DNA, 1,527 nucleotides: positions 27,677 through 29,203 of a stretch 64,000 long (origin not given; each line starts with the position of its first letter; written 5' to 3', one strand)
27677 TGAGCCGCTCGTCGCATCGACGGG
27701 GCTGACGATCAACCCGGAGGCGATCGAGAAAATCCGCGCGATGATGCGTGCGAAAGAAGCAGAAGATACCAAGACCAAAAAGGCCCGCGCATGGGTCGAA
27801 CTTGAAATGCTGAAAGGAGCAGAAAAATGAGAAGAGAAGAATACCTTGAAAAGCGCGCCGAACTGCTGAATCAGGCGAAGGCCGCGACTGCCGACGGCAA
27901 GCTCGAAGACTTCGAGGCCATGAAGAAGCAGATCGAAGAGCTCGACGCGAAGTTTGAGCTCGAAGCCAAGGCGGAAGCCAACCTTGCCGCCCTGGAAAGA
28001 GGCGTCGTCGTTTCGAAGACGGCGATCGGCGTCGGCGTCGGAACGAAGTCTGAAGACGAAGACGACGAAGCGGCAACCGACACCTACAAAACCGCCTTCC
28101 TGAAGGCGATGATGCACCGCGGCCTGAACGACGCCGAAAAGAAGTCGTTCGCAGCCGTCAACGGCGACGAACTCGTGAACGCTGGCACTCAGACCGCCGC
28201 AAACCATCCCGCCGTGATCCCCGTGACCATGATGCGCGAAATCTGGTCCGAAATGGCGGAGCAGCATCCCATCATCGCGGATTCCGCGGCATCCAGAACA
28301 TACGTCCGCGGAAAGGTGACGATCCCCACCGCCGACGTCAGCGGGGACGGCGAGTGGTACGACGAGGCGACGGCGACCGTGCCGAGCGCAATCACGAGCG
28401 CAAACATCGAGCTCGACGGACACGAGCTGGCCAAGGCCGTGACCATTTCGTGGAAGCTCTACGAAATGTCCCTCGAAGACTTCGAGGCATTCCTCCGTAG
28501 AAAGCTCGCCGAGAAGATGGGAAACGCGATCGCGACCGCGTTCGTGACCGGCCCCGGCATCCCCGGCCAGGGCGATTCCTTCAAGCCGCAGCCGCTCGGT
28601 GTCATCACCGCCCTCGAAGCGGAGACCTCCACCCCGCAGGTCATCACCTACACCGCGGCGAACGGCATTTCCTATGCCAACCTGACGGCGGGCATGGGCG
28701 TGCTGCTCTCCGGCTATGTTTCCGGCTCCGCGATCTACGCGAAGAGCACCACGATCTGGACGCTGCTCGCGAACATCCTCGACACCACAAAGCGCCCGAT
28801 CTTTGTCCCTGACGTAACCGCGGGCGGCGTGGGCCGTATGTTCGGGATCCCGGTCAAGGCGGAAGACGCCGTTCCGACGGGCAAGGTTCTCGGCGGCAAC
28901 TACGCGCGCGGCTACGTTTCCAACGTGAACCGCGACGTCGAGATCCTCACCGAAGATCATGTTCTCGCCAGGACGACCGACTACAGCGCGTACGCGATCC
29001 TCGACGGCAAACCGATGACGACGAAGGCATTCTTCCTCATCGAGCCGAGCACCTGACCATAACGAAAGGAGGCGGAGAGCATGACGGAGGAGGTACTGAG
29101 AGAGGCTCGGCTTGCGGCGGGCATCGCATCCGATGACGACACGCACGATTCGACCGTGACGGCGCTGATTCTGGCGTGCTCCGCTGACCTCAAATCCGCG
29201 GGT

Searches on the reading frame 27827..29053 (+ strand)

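Call 38: search_protein_families(library=pfam, proteins=[window:27827-29053:+], max_evalue=0.001)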
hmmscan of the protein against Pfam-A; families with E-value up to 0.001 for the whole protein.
window:27827-29053:+ (409 aa): 1 family
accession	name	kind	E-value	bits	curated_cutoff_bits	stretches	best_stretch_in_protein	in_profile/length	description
PF05065.19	Phage_capsid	-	3e-31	109.3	24.2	1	130-405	4-278/280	Phage capsid family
